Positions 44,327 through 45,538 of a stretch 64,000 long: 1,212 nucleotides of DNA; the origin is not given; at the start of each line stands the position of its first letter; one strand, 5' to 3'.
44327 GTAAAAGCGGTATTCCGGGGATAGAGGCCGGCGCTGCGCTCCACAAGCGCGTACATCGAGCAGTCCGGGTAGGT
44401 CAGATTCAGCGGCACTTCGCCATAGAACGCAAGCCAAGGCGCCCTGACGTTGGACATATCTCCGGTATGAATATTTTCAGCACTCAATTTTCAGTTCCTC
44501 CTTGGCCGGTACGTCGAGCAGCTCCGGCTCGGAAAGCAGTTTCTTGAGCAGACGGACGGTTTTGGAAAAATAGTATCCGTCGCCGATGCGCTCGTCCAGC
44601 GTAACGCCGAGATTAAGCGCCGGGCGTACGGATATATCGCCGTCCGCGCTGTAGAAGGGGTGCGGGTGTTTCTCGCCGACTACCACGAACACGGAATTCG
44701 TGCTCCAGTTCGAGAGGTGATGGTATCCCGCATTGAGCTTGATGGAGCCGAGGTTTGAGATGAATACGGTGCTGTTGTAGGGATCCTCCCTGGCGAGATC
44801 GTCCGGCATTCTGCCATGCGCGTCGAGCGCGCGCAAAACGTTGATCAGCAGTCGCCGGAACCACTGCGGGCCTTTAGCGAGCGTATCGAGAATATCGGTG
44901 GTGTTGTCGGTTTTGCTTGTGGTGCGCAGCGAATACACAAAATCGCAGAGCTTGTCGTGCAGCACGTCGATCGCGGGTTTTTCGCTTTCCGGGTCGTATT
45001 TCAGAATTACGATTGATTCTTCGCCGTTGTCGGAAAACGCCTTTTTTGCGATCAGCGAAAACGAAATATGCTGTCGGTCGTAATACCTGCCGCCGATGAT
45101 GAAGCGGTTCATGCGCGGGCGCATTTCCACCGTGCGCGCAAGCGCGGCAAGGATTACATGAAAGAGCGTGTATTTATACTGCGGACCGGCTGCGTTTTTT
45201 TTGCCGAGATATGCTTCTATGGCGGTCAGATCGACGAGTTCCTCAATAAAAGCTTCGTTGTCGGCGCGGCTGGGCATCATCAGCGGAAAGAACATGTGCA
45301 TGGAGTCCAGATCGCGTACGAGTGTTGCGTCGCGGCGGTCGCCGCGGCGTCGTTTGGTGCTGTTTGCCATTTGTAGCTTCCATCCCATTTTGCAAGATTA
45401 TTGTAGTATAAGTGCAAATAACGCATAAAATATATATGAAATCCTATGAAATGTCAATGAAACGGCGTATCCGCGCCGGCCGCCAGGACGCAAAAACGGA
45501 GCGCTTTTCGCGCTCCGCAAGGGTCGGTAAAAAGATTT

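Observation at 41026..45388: Three-gene minus-strand operon: CAT-fold E2-like protein, acyl-adenylate-forming ligase and a 12+ TM membrane protein (possible envelope acylation pathway)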

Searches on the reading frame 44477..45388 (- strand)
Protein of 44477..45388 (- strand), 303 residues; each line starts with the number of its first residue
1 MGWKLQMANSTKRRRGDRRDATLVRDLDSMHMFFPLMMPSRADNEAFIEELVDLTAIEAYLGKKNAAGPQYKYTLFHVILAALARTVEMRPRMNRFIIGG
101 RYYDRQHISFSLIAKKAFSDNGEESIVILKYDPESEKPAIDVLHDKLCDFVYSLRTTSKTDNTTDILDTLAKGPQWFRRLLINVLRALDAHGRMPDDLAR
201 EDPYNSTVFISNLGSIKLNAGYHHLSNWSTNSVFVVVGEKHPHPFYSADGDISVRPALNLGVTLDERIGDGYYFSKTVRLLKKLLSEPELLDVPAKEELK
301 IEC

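Call 3: search_protein_families(library=pfam, proteins=[window:44477-45388:-], max_evalue=0.01)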
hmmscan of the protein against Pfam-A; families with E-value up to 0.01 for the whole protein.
window:44477-45388:- (303 aa): 1 family
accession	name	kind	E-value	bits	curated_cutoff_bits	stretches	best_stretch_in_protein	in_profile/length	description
PF00198.28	2-oxoacid_dh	-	3.1e-10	40.4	23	1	197-291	139-230/232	2-oxoacid dehydrogenases acyltransferase (catalytic domain)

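Call 4: search_protein_families(library=ncbifam, proteins=[window:44477-45388:-], max_evalue=0.01)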
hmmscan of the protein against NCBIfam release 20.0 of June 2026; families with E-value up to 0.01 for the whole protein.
window:44477-45388:- (303 aa): 1 family
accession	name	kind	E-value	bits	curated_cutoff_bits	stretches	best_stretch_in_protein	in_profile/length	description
NF011416.0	PRK14843.1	equivalog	3.2e-07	29.6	429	1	197-288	254-342/347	dihydrolipoamide acetyltransferase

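Call 8: find_homologous_proteins(query=window:44477-45388:-)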
Query window:44477-45388:- (303 aa): 4859 proteins with E <= 0.001 among 8000 candidates; the best 120 are listed.
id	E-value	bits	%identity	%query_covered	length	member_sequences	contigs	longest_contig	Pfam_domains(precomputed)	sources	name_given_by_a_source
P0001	1.8e-201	686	100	100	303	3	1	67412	PF00198.29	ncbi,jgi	jgi:hypothetical protein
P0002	5.8e-167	572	82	98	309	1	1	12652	PF00198.29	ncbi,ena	-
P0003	5.2e-165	566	82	98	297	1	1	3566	PF00198.29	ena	-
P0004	1.4e-164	565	83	93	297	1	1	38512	PF00198.29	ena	-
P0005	1.8e-164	564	83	93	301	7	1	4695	PF00198.29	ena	-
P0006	4.4e-164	563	82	98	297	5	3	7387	PF00198.29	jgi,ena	-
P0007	5.5e-163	559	81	93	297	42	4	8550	PF00198.29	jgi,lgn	-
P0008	2.1e-160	551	81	93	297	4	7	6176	PF00198.29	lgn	-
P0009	3.8e-160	550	81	98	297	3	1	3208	PF00198.29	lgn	-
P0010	5.1e-160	550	81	92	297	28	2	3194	PF00198.29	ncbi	-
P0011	9.6e-160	549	80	98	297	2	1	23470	PF00198.29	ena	-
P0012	1.4e-159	548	80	98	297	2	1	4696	PF00198.29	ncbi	-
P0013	2.0e-159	548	80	93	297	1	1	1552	PF00198.29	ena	-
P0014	4.1e-159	547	78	98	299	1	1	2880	PF00198.29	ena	-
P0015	5.7e-159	546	78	98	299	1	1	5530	PF00198.29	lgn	-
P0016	7.8e-159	546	80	98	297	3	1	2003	PF00198.29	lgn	-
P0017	1.5e-158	545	78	98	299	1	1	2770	PF00198.29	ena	-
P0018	3.2e-158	544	79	98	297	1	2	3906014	PF00198.29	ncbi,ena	-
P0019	6.5e-158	543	78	98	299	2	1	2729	PF00198.29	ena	-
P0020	8.0e-158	542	80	98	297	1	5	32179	PF00198.29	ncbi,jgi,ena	-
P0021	2.1e-157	541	78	93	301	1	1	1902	PF00198.29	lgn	-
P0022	2.5e-157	541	78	98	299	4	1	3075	PF00198.29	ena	-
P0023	1.2e-156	539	80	98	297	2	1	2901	PF00198.29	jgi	-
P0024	1.6e-156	538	78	98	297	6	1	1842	PF00198.29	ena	-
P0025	2.1e-156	538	76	100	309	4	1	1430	PF00198.29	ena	-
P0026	2.7e-156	537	77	98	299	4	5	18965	PF00198.29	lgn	-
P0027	1.2e-155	535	78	93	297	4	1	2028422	PF00198.29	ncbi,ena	-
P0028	1.3e-155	535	77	98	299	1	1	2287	PF00198.29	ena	-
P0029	2.6e-155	534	76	98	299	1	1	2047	PF00198.29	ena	-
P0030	5.2e-155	533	77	93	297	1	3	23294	PF00198.29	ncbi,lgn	-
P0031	9.0e-155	532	77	98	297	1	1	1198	PF00198.29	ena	-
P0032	1.1e-154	532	77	93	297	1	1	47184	PF00198.29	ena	-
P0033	1.1e-154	532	77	98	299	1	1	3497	PF00198.29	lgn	-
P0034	1.6e-154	532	76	98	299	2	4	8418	PF00198.29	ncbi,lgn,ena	-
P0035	2.2e-154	531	76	99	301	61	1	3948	PF00198.29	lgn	-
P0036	5.0e-154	530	77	98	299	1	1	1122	PF00198.29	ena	-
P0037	5.3e-154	530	76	99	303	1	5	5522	PF00198.29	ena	-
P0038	8.5e-154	529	76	98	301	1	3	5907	PF00198.29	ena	-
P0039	9.0e-154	529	77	98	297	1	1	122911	PF00198.29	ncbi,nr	ncbi:MAG: 2-oxo acid dehydrogenase subunit E2 [Christensenella sp.]|nr:2-oxo acid dehydrogenase subu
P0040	9.4e-154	529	76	98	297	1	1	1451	PF00198.29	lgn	-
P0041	9.8e-154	529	76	99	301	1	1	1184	PF00198.29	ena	-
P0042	9.8e-154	529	76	99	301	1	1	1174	PF00198.29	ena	-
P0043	1.5e-153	528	76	98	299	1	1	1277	PF00198.29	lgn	-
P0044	1.8e-153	528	75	99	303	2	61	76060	PF00198.29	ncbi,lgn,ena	-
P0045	2.0e-153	528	76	98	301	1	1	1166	PF00198.29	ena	-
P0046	2.5e-153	528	76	98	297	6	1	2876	PF00198.29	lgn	-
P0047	2.9e-153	527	78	96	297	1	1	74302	PF00198.29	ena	-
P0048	3.0e-153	527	76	98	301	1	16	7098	PF00198.29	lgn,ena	-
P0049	3.5e-153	527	76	98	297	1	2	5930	PF00198.29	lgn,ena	-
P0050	3.5e-153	527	76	98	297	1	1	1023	PF00198.29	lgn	-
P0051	3.5e-153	527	75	99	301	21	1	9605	PF00198.29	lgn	-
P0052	4.5e-153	527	77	97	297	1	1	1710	PF00198.29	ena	-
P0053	4.6e-153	527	76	98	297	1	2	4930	PF00198.29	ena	-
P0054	4.8e-153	527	76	98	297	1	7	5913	PF00198.29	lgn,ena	-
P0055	5.3e-153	527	76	98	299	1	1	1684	PF00198.29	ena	-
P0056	5.3e-153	527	76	98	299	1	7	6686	PF00198.29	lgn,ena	-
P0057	5.5e-153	527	76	98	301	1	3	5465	PF00198.29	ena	-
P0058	7.3e-153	526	76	98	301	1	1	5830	PF00198.29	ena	-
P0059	7.7e-153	526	76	97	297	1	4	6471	PF00198.29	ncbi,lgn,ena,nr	ncbi:MAG TPA: hypothetical protein DCY10_03775 [Clostridiales bacterium]|nr:hypothetical protein [Cl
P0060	8.2e-153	526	76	98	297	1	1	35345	PF00198.29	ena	-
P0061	9.1e-153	526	76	98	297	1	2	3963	PF00198.29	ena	-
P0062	9.9e-153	526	76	98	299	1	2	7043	PF00198.29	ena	-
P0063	1.4e-152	525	75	98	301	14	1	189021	PF00198.29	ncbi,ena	-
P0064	1.5e-152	525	76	98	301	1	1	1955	PF00198.29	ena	-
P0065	1.7e-152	525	75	99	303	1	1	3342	PF00198.29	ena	-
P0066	1.8e-152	525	77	97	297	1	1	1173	PF00198.29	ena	-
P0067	2.0e-152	525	76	98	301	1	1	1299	PF00198.29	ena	-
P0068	2.1e-152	525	76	98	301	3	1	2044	PF00198.29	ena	-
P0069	2.4e-152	524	76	92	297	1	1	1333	PF00198.29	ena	-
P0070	2.7e-152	524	76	98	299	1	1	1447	PF00198.29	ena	-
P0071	2.8e-152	524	76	97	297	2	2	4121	PF00198.29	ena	-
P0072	3.0e-152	524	75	98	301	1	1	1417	PF00198.29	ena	-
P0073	3.6e-152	524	76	98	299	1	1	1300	PF00198.29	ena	-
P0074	1.3e-151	522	75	98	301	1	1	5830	PF00198.29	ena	-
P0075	1.8e-151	522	74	98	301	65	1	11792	PF00198.29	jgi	jgi:hypothetical protein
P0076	1.9e-151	522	75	98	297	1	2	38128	PF00198.29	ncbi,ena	-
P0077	2.8e-151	521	74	98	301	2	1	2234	PF00198.29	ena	-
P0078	5.1e-151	520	75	98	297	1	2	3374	PF00198.29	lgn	-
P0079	8.1e-151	519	75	92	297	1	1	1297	PF00198.29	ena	-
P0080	4.3e-150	517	75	96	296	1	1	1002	PF00198.29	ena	-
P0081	5.2e-150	517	75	98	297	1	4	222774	PF00198.29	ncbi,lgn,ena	-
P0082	8.6e-150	516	76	96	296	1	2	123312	PF00198.29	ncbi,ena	-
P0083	9.7e-150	516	73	98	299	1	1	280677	PF00198.29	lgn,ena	-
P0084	1.2e-149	516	74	96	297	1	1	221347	PF00198.29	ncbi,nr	ncbi:MAG: hypothetical protein GX417_10645 [Clostridiales bacterium]|nr:hypothetical protein [Clostr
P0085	1.7e-149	515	74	98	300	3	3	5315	PF00198.29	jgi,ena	jgi:2-oxoacid dehydrogenases acyltransferase (catalytic domain).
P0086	2.9e-149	514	75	97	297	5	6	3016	PF00198.29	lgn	-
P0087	9.2e-149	513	73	98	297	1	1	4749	PF00198.29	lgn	-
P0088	1.5e-148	512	74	93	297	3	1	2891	PF00198.29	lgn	-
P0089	3.3e-148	511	73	98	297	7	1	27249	PF00198.29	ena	-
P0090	1.5e-147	509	74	96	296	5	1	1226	PF00198.29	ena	-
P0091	4.4e-147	507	73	98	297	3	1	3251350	PF00198.29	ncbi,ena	-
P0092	1.3e-145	502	74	98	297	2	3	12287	PF00198.29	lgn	-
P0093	1.1e-138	480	75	88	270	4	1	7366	PF00198.29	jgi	-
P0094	8.2e-136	470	69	99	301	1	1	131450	PF00198.29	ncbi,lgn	-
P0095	3.1e-132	458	68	97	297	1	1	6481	PF00198.29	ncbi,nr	ncbi:MAG: 2-oxo acid dehydrogenase subunit E2 [Clostridia bacterium]|nr:2-oxo acid dehydrogenase sub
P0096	5.5e-131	454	68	97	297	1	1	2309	PF00198.29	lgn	-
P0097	1.5e-129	450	69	97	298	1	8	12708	PF00198.29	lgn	-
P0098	3.4e-129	448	68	98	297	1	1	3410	PF00198.29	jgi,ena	-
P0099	3.9e-128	445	68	98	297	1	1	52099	PF00198.29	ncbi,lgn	-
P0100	9.3e-128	444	67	97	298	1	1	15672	PF00198.29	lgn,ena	-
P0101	2.6e-127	442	65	98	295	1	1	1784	PF00198.29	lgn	-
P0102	3.7e-127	442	64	98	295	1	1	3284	PF00198.29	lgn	-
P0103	3.7e-126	438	62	98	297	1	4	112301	PF00198.29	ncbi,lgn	ncbi:MAG: 2-oxo acid dehydrogenase subunit E2 [Clostridia bacterium]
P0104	5.9e-126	438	62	98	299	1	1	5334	PF00198.29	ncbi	-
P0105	9.6e-126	437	64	98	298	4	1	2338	PF00198.29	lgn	-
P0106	1.1e-125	437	63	100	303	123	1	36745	PF00198.29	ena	-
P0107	1.1e-125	437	63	98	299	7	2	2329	PF00198.29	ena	-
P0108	5.2e-125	435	64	98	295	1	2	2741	PF00198.29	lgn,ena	-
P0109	1.6e-124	433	68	97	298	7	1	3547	PF00198.29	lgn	-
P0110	9.1e-124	431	63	98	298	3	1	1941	PF00198.29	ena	-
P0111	8.7e-123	427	63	98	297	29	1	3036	PF00198.29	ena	-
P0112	8.7e-122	424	63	98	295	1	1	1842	PF00198.29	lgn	-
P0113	5.4e-121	422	64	95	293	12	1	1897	PF00198.29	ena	-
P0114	3.8e-120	419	64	96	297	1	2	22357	PF00198.29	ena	-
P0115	7.8e-119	414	62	98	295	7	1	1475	PF00198.29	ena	-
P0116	1.0e-118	414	61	95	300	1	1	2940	PF00198.29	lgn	-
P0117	1.3e-118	414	62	97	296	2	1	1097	PF00198.29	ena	-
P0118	1.4e-118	414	61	97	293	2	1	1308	PF00198.29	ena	-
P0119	1.5e-115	404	61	98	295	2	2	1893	PF00198.29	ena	-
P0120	2.0e-115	403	60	98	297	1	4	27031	PF00198.29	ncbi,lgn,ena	-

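Call 12: find_related_loci(query=A1, collection=genome_contigs, flank=8000)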
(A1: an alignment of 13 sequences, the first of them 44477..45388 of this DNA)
Query A1 (303 aa) in genome_contigs; peptide patterns used: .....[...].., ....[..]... (x = any residue, [..] = any of these).
600 stretches matched a pattern (row limit reached: there are more); 565 encode a relative of the query (tblastn E <= 1e-3); the best 80 are kept; 80 distinct loci.
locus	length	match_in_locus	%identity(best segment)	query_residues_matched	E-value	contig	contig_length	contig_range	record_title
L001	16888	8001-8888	80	7-302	2e-165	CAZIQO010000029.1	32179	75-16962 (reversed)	MAG TPA_asm: uncultured Oscillospiraceae bacterium isolate binchicken_co108_142 genome assembly, contig: NODE_2722_lengt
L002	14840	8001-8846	83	21-302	2e-163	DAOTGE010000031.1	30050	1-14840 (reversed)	MAG TPA_asm: Eubacteriales bacterium isolate AMR_MDS_3085 NODE_1727_length_30050_cov_10.076546, whole genome shotgun seq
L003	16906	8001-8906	76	1-302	1e-162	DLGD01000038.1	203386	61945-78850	MAG TPA_asm: Christensenella sp. UBA7703 UBA7703_contig_187, whole genome shotgun sequence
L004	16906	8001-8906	76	1-302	1e-162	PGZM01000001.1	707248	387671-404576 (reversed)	MAG: Firmicutes bacterium HGW-Firmicutes-9 08E140C01_z5_2013_Ig3399_v2_scaffold_1, whole genome shotgun sequence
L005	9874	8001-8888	77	7-302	1e-162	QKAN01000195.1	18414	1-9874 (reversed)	MAG: Clostridia bacterium isolate SZUA-373 scaffold_8193, whole genome shotgun sequence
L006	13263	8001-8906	75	1-302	4e-162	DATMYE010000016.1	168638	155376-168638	MAG TPA_asm: Clostridia bacterium isolate SMAG_U13138 k141_83577, whole genome shotgun sequence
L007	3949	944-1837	76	5-302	2e-167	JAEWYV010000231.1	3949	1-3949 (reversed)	MAG: Bacillota bacterium isolate OH_SFB_182 k127_441221, whole genome shotgun sequence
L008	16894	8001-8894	76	5-302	2e-161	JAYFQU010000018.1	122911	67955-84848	MAG: Christensenella sp. isolate CA_33 c_CA_000000006805, whole genome shotgun sequence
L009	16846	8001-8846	80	21-302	3e-161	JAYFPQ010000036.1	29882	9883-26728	MAG: Christensenella sp. isolate CA_127_R1 c_CA_000000021915, whole genome shotgun sequence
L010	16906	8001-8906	78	1-302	3e-161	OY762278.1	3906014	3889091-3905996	MAG: Christensenellaceae bacterium isolate d7c23e02-40a4-4312-836d-43190f2e112a genome assembly, chromosome: 1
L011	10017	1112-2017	79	1-302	2e-160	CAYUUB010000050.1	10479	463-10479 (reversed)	MAG TPA_asm: uncultured Oscillospiraceae bacterium isolate binchicken_co271_13 genome assembly, contig: NODE_10794_lengt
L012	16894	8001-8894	73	5-302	2e-156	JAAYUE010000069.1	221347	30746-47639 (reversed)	MAG: Clostridiales bacterium isolate AS27yjCOA_135 171136_AS27, whole genome shotgun sequence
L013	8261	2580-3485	72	1-302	1e-156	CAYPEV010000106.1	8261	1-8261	MAG TPA_asm: uncultured Christensenella sp. isolate binchicken_co269_233 genome assembly, contig: NODE_8977_length_8261_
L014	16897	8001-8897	69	4-302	1e-141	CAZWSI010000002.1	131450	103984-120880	MAG TPA_asm: uncultured Oscillospiraceae bacterium isolate SRP192927_co4_1006 genome assembly, contig: NODE_79_length_13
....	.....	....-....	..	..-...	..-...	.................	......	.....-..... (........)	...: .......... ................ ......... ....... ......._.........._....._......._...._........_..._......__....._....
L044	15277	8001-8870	50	7-299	2e-94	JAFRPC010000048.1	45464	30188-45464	MAG: Oscillospiraceae bacterium isolate RGIG2672 Goat_Omasum-2__c874, whole genome shotgun sequence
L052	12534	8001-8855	49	12-299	2e-93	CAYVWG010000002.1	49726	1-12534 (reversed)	MAG TPA_asm: uncultured Oscillospiraceae bacterium isolate SRP222994_co1_109 genome assembly, contig: NODE_1153_length_4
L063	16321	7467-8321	48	12-299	8e-93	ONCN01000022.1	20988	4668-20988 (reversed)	uncultured Clostridiales bacterium isolate RUG175 genome assembly, contig: scaffold_2478, whole genome shotgun sequence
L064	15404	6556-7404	50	12-297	8e-93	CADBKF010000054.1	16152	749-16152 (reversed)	MAG: Ruminococcaceae bacterium isolate RUG14046 genome assembly, contig: RUG14046_asm_54, whole genome shotgun sequence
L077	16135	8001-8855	49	12-299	2e-91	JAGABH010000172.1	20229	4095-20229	MAG: Oscillospiraceae bacterium isolate RGIG8286 Water_buffalos_Rumen-5__c2225621, whole genome shotgun sequence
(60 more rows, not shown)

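Call 17: search_solved_structures(query=A1, max_evalue=1, show_alignments=2)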
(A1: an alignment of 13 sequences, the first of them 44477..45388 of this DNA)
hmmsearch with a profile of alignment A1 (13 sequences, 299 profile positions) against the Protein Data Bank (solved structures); distinct sequences matched with E-value up to 1: 9.
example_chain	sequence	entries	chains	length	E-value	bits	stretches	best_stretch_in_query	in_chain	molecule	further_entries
2ihw_A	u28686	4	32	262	0.0034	19.9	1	183-287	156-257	Lipoamide acyltransferase component of branched-chain alpha-keto acid dehydrogenase comple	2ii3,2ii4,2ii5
3mae_A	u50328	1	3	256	0.0046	19.5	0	42-109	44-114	2-oxoisovalerate dehydrogenase E2 component, dihydrolipoamide acetyltransferase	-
1b5s_A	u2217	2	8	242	0.0053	19.3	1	233-287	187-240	DIHYDROLIPOAMIDE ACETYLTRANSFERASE | Dihydrolipoyllysine-residue acetyltransferase component of pyruvate dehydrogenase complex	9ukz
3duf_I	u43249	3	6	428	0.012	18.1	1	233-288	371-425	Dihydrolipoyllysine-residue acetyltransferase component of pyruvate dehydrogenase complex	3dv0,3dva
9mu6_A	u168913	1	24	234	0.018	17.5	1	245-286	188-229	Dihydrolipoyllysine-residue succinyltransferase component of 2-oxoglutarate dehydrogenase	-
9njt_A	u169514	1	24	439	0.021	17.3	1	239-285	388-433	Dihydrolipoyllysine-residue succinyltransferase component of 2-oxoglutarate dehydrogenase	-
8eqn_A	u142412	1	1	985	0.044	16.2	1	234-287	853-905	BG505 UFO-E2p-L4P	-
8xll_A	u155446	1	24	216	0.11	14.9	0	245-287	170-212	Dihydrolipoyllysine-residue succinyltransferase component of 2-oxoglutarate dehydrogenase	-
3l60_A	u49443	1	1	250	0.74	12.2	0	202-289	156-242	BRANCHED-CHAIN ALPHA-KETO ACID DEHYDROGENASE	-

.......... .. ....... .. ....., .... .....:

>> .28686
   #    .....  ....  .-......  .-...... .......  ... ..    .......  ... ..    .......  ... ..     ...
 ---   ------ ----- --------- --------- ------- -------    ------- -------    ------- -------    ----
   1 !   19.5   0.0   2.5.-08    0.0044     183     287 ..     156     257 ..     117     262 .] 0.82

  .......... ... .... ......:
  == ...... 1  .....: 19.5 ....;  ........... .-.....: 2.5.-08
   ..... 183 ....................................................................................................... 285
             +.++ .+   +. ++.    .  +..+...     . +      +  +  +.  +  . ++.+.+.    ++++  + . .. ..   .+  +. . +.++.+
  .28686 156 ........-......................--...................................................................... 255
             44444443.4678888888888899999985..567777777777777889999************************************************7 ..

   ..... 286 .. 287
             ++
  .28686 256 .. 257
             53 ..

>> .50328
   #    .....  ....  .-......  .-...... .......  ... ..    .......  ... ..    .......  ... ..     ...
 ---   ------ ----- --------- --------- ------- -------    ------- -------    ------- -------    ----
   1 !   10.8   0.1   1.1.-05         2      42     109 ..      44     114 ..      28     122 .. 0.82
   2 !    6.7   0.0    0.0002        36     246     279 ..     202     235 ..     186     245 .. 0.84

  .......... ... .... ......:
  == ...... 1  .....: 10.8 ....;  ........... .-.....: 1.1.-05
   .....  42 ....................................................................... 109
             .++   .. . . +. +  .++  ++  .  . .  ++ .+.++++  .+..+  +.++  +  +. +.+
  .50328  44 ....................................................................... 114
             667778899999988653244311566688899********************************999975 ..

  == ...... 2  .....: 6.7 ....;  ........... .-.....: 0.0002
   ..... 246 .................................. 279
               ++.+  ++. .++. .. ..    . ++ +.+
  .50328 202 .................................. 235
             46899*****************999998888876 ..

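Call 23: predict_structure(alignment_id=A1)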
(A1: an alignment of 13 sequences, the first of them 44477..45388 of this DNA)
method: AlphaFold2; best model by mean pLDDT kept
length: 303 residues; sequences in the alignment: 13
mean_pLDDT: 56.0   pTM: 0.59
mean pLDDT of the five models: 56.0, 51.5, 48.0, 46.9, 46.1
residues with pLDDT >= 90: 13; 70-90: 84; 50-70: 61; < 50: 145
segments of 3 or more residues with pLDDT < 50: 1-46, 94-108, 111-127, 158-173, 189-232, 265-270
pLDDT, mean of each block of 10 residues (from residue 1): 35 31 29 24 48 88 82 79 77 45 46 42 46 79 75 53 42 56 52 42 37 31 33 58 81 79 50 67 90 82 68
secondary structure, 60 per line:
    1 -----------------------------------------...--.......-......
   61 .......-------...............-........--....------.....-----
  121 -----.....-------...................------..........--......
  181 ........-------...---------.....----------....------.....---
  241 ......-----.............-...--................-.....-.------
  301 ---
elements in order: E47-53 H55-67 H75-89 H91-94 E95-98 E101-104 E111-115 E126-130 H139-156 H163-172 H175-188 E208-212 H223-226 E233-237 E241-246 E252-264 H271-286 H288-292
